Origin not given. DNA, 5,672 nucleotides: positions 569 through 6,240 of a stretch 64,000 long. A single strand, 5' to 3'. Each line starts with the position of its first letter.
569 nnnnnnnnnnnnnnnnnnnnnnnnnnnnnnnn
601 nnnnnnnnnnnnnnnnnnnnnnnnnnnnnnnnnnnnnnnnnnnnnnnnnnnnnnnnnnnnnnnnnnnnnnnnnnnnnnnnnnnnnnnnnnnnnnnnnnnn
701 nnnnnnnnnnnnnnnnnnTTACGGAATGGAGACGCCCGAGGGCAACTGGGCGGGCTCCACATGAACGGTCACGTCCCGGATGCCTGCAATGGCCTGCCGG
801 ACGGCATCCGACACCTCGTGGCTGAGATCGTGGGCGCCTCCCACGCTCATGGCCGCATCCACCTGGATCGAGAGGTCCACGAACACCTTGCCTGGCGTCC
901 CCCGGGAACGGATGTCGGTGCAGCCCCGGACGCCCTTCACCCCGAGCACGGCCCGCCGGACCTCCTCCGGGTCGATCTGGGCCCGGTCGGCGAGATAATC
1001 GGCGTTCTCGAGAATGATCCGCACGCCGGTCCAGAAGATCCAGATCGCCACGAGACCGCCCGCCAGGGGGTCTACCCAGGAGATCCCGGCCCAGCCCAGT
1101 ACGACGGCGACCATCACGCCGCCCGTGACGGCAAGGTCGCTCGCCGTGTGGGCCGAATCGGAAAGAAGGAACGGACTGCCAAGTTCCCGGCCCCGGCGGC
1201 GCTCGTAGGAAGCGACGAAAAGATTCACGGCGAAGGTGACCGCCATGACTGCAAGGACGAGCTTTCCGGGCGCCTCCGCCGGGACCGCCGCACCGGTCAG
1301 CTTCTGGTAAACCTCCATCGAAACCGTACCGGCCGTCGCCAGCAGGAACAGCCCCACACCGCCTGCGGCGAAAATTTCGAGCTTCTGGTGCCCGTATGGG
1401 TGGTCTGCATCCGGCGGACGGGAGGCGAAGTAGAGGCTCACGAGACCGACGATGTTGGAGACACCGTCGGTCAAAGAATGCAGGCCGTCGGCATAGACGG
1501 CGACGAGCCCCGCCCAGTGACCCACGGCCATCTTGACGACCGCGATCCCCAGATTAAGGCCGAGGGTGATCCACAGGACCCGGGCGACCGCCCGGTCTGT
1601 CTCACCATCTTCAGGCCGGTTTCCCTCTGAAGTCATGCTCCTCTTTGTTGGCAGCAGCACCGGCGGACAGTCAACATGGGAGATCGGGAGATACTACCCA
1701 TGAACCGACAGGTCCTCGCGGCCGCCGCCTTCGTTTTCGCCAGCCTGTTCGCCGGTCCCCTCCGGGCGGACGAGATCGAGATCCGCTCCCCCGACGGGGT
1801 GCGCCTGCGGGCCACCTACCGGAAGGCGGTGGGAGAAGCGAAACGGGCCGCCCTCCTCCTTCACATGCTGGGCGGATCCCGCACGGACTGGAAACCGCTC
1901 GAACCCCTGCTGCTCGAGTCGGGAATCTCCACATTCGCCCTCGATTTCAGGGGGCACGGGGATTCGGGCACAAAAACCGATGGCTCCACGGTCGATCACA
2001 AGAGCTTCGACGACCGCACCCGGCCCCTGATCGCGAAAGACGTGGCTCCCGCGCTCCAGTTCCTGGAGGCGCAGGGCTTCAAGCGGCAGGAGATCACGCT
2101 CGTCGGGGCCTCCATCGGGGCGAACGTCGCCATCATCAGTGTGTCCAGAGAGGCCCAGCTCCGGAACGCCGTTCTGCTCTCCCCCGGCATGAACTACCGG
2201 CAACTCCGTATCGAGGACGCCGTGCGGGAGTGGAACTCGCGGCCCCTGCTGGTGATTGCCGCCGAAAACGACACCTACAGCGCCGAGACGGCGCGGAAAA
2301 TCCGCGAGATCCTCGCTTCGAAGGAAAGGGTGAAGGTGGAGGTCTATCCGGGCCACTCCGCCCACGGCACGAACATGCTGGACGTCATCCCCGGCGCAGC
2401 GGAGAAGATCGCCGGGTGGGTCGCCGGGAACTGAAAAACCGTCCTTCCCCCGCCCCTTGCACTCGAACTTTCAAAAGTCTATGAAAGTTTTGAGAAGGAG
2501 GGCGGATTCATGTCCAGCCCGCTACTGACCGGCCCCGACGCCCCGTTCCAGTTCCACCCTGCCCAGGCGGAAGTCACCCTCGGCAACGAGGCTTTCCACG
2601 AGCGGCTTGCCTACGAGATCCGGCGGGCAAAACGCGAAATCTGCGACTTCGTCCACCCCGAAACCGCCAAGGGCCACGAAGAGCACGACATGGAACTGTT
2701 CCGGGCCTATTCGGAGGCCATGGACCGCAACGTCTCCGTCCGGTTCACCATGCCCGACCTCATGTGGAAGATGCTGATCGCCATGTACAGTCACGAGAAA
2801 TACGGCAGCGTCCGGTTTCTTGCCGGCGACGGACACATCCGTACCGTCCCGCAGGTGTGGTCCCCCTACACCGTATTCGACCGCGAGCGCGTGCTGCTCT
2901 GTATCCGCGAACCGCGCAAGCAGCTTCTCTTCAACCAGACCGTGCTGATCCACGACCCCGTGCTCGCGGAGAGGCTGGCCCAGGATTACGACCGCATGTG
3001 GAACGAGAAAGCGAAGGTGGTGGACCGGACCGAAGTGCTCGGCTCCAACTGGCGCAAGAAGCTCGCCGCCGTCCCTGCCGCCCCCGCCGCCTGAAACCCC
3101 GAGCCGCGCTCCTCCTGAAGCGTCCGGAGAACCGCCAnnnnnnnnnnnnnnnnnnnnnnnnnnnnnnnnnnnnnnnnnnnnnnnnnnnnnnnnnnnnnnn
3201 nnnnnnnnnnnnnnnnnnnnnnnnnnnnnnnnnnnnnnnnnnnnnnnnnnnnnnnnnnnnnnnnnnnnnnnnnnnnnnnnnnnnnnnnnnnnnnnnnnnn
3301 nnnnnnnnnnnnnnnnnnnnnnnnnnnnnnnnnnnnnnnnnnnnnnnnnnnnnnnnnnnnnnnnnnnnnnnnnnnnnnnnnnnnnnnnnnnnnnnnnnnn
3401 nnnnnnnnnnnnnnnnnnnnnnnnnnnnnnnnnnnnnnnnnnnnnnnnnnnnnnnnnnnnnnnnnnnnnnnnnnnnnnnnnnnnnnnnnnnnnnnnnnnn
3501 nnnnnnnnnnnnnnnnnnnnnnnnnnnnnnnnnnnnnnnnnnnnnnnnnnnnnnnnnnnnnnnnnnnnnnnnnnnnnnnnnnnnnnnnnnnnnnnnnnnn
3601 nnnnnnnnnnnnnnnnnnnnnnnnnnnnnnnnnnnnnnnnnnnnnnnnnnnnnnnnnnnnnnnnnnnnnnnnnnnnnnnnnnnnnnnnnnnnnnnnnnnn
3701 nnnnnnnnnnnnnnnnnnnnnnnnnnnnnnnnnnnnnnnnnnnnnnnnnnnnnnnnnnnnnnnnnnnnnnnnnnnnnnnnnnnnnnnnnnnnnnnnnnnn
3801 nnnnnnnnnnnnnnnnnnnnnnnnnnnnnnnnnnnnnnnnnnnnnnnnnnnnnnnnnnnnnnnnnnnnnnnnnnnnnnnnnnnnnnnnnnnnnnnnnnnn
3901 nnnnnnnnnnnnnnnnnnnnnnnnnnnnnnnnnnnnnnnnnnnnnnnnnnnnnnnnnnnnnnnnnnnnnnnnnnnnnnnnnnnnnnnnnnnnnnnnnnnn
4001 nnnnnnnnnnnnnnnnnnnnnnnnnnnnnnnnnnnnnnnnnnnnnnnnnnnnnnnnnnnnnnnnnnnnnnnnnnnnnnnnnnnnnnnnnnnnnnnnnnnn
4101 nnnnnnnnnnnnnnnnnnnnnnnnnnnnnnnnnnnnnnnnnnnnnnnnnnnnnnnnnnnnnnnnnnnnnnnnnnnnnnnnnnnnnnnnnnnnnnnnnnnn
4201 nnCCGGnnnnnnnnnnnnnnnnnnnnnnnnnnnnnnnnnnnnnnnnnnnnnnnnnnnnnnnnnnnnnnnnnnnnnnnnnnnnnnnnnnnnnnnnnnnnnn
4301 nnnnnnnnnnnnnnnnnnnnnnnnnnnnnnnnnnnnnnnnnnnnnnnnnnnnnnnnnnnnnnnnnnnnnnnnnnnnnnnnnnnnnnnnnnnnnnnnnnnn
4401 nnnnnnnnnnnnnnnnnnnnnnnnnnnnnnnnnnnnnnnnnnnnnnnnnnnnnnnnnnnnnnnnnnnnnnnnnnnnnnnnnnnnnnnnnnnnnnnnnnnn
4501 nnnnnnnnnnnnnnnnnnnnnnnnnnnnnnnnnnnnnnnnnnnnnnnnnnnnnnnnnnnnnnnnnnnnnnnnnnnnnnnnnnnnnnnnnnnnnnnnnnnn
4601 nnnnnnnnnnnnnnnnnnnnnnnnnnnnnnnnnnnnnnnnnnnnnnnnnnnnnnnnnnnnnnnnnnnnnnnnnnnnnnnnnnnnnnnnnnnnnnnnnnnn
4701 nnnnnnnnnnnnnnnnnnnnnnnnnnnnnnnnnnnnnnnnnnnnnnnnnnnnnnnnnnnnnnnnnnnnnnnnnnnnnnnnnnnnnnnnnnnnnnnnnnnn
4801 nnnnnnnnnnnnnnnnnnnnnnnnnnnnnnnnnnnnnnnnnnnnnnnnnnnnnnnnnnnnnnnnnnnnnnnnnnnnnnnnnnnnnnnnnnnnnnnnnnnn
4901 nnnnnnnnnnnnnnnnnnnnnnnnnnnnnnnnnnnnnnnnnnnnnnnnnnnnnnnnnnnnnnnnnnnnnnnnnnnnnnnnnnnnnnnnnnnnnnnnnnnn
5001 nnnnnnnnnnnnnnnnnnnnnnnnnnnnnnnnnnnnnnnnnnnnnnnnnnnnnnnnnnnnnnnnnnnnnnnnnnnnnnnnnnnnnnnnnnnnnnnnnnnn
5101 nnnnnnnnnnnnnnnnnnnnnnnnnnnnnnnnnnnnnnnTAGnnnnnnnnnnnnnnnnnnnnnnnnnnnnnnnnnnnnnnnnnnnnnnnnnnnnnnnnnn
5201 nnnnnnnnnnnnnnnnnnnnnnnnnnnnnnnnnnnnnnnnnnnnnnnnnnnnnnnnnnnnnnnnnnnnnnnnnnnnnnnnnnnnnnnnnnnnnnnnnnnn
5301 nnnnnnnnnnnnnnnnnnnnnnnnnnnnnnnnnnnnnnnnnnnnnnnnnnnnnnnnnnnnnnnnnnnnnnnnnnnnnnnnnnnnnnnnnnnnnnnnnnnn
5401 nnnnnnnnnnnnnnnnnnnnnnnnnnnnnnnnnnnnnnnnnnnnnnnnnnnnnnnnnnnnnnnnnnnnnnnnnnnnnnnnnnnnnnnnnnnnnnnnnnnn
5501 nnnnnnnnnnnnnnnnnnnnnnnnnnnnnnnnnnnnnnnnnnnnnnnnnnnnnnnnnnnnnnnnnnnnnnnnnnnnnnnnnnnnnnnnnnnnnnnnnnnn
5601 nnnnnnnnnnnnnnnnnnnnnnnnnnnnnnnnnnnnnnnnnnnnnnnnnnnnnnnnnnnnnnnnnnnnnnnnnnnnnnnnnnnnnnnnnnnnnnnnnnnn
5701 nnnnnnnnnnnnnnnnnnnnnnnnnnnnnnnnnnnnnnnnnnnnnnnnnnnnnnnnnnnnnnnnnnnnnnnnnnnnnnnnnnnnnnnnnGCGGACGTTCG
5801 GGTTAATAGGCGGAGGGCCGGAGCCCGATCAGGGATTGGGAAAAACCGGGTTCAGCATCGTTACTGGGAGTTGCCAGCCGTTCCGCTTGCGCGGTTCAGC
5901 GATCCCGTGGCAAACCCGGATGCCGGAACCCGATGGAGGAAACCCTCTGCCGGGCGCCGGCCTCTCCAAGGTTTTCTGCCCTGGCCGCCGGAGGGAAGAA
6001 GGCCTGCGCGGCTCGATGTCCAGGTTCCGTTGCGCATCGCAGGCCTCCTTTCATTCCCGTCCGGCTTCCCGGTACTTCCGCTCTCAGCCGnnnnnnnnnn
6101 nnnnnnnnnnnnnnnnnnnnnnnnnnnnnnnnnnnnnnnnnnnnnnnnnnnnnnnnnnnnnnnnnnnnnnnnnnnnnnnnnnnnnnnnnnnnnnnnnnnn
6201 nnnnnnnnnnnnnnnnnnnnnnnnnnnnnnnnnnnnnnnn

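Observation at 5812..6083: Duplicated ~265-nt conserved noncoding element sits directly after the stop codon of BOTH ammonium-transporter paralogs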

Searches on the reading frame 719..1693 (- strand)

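Call 71: search_protein_families(library=pfam, proteins=[window:719-1693:-], max_evalue=0.00001)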
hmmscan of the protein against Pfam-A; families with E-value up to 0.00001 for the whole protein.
window:719-1693:- (324 aa): 2 families
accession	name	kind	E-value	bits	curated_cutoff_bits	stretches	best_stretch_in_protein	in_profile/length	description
PF01545.26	Cation_efflux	-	1.8e-44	152.3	26.6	1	40-234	1-197/198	Cation efflux family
PF16916.11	ZT_dimer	-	2.1e-19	69.8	26.7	1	241-314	5-77/78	Dimerisation domain of Zinc Transporter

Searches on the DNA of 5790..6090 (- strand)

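Call 25: build_rna_model(alignment_id=A5)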
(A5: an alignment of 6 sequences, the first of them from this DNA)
Model R1 built from alignment A5 (6 sequences, 176 columns); structure: RNAalifold consensus.
model positions 168; base pairs 54; branch points 0; effective number of sequences 1; information 0.591 bits per position. Calibrated on 0.2 Mb of random sequence (short: E-values are rough).
structure used (alignment columns):
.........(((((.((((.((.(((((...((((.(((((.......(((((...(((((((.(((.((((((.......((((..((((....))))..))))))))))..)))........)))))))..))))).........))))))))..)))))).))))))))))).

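Call 28: search_with_rna_model(model_id=R1, sources=[window, L003, L004, L007, L008, L002], max_evalue=10)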
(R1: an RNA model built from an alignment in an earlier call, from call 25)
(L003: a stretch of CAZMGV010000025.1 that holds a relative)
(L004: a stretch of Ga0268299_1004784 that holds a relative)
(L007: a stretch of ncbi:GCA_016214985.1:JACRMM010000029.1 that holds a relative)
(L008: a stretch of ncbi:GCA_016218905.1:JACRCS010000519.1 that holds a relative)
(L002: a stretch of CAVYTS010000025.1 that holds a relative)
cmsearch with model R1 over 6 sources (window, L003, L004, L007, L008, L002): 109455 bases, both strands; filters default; matches with E-value up to 10: 38.
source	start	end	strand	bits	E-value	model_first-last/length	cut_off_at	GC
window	5810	5976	-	192.9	3e-41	1-168/168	no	0.65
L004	658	825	-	183.8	3.2e-39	1-168/168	no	0.66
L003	2202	2373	-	180.5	1.8e-38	1-168/168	no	0.63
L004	2926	3093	-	160.2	6e-34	1-168/168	no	0.68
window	8081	8248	-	157.6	2.3e-33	1-168/168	no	0.66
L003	4668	4836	-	151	7e-32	1-168/168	no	0.61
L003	2195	2366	+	34.6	6.4e-06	1-168/168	no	0.63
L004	2920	3085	+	28.6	0.00014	1-168/168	no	0.69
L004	651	818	+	28.5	0.00014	1-168/168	no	0.65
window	5802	5968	+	28.3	0.00016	1-168/168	no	0.64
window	8076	8240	+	25.9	0.00057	1-168/168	no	0.66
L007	5694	5758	+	21.1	0.0065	1-168/168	no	0.75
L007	5411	5574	+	15.5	0.12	1-168/168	no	0.65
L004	9686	9762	+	13.6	0.31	1-168/168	no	0.66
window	14706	14830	+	13.1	0.4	1-168/168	no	0.66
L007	5705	5761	-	13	0.42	1-168/168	no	0.77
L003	4662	4828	+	11.2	1.1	1-168/168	no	0.6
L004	7770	7825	+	10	1.9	1-168/168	no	0.7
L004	9694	9780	-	9.4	2.7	1-168/168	no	0.7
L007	5644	5688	+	8.7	3.8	1-168/168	no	0.73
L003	6495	6547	+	8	5.6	1-168/168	no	0.81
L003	1522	1552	+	7.7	6.3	1-168/168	no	0.74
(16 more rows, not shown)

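Call 36: search_with_rna_model(model_id=R1, sources=[L009, L010, L011, L012, L013, L014, L015, L005], max_evalue=1, show_alignments=4)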
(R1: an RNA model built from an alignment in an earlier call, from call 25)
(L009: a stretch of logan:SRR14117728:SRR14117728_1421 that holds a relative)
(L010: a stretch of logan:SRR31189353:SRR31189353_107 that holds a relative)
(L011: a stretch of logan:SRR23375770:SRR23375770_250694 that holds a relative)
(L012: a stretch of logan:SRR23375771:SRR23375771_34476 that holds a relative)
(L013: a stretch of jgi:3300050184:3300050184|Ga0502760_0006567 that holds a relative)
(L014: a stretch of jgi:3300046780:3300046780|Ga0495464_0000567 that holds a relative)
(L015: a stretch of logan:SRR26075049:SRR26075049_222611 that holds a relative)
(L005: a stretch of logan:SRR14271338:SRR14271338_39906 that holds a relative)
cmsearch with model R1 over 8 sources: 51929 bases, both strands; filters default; matches with E-value up to 1: 10.
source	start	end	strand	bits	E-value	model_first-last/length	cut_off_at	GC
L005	2802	2969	+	157.6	1.1e-33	1-168/168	no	0.66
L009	2552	2724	+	138.7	1.8e-29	1-168/168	no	0.68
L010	2091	2263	+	138.7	1.8e-29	1-168/168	no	0.68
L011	2841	3009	+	130.9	1e-27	1-168/168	no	0.7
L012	2690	2858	+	130.9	1e-27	1-168/168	no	0.7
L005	2810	2974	-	25.9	0.00027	1-168/168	no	0.66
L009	2559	2731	-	22.2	0.0017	1-168/168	no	0.68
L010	2098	2270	-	22.2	0.0017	1-168/168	no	0.68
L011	2848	3013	-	14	0.12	1-168/168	no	0.7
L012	2697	2862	-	14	0.12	1-168/168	no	0.7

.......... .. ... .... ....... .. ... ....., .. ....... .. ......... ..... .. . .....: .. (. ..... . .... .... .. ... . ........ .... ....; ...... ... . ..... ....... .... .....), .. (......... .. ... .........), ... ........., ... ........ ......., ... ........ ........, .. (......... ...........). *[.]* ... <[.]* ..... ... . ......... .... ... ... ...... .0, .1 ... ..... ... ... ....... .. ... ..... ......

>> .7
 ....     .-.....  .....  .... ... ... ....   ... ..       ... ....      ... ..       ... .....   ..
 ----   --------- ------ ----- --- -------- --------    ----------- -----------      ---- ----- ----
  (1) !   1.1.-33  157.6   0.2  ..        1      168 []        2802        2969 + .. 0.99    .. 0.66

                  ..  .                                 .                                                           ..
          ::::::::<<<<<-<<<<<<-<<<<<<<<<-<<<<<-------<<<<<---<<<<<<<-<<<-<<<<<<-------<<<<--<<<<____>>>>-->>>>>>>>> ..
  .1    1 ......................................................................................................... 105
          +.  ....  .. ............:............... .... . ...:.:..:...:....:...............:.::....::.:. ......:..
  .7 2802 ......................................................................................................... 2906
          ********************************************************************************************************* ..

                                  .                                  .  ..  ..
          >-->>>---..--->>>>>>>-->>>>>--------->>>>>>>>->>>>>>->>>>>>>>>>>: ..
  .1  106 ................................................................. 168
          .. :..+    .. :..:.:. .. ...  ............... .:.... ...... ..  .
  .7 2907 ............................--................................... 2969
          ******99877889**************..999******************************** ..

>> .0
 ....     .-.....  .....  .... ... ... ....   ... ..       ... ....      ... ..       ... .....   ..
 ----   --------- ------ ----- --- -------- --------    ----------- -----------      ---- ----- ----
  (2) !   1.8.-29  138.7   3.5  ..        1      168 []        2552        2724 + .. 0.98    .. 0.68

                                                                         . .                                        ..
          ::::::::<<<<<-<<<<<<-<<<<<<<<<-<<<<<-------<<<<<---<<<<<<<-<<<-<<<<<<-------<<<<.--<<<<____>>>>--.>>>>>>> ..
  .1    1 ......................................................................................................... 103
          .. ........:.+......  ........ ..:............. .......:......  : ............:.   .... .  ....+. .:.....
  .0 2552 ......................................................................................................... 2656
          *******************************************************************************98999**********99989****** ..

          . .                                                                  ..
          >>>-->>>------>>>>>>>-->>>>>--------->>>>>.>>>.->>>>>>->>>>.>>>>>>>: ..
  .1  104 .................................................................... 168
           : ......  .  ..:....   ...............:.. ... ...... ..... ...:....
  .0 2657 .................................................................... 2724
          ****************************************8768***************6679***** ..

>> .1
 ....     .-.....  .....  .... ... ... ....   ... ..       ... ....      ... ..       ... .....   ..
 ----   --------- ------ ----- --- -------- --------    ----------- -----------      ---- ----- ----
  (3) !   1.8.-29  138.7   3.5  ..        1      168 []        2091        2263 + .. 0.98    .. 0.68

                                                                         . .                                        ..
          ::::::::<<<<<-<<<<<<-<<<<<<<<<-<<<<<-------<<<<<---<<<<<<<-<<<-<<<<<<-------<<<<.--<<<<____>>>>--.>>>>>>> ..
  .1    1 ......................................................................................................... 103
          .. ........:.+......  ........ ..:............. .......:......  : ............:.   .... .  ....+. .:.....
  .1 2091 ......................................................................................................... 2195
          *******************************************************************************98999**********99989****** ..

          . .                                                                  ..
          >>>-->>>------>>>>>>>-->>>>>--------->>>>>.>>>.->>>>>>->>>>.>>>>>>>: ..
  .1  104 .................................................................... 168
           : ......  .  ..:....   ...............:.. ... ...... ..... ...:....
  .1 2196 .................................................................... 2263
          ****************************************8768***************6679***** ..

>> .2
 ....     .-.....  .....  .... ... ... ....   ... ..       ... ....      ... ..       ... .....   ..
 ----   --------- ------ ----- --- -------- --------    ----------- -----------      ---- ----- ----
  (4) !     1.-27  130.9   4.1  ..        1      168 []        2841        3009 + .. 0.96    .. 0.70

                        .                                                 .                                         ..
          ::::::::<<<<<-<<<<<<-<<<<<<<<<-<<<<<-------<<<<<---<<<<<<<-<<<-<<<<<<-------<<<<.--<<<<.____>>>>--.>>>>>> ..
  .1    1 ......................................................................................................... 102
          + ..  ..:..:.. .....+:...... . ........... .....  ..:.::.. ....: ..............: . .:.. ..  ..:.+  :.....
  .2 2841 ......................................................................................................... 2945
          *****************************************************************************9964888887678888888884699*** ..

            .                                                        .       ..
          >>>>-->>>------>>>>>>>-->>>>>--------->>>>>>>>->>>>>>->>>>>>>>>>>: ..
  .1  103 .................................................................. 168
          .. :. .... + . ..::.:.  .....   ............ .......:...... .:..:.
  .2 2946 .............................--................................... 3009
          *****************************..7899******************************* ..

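Call 45: search_with_rna_model(model_id=R1, sources=[window, L003, L004, L009, L011], max_evalue=1e-10, make_alignment=true)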
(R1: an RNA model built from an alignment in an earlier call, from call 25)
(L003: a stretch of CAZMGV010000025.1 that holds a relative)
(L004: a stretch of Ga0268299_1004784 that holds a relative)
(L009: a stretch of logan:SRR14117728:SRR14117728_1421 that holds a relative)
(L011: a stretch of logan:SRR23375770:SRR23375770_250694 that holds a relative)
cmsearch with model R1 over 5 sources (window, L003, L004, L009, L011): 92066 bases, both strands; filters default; matches with E-value up to 1e-10: 8.
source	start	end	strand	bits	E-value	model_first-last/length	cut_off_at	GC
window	5810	5976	-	192.9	2.6e-41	1-168/168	no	0.65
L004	658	825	-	183.8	2.7e-39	1-168/168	no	0.66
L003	2202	2373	-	180.5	1.5e-38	1-168/168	no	0.63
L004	2926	3093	-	160.2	5.1e-34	1-168/168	no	0.68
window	8081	8248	-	157.6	2e-33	1-168/168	no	0.66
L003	4668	4836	-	151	5.8e-32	1-168/168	no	0.61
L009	2552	2724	+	138.7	3.2e-29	1-168/168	no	0.68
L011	2841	3009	+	130.9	1.8e-27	1-168/168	no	0.7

Alignment A6: 8 matches aligned to the model, 182 columns, each read 5' to 3' on its own strand. Consensus structure (alignment columns), stored with it:
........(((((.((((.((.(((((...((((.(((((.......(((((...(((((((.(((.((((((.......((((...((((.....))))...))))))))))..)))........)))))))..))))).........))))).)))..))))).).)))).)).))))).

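Call 58: search_with_rna_model(model_id=R1, sources=[L016, L017, L018, L013, L014, L015, L007, L008], max_evalue=1)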
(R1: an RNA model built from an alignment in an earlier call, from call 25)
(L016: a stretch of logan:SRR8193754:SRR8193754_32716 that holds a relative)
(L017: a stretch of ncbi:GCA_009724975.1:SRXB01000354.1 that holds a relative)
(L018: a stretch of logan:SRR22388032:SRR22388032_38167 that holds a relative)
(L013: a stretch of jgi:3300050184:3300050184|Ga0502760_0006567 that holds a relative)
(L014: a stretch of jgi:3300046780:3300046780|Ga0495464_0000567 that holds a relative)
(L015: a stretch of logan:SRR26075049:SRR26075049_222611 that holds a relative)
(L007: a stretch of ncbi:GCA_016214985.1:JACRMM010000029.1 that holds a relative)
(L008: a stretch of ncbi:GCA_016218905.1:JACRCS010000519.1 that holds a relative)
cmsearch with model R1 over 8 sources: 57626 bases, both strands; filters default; matches with E-value up to 1: 3.
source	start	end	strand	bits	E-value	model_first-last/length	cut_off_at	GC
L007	5694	5758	+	21.1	0.0034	1-168/168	no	0.75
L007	5411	5574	+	15.5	0.062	1-168/168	no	0.65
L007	5705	5761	-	13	0.22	1-168/168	no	0.77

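Call 73: search_rna_families(source=window, start=5790, end=6090, threshold=evalue, max_evalue=10)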
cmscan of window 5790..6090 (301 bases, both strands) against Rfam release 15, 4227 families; matches with E-value up to 10: 3.
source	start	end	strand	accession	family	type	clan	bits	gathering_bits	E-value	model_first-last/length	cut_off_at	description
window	5912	5974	+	RF03527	mir-3072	Gene; miRNA;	-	15.4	86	8.5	1-83/83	no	mir-3072 microRNA precursor family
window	5950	6049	+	RF02790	sodF_sRNA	Gene; sRNA;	-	14.9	46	5.8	1-90/90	no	sodF sRNA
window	5990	6057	-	RF00771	mir-185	Gene; miRNA;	-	13.6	60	9.6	15-66/79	no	mir-185 microRNA precursor family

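Call 91: search_dna_similar(query=window:5810-5976:-, collection=plasmids, mode=distant, max_evalue=0.01, max_rows=10)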
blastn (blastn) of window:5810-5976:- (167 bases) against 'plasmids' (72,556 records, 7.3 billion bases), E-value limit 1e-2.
No match.

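Call 92: search_dna_similar(query=window:5810-5976:-, collection=phages, mode=distant, max_evalue=0.01, max_rows=10)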
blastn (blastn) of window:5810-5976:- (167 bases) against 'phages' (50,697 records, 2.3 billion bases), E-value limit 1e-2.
No match.
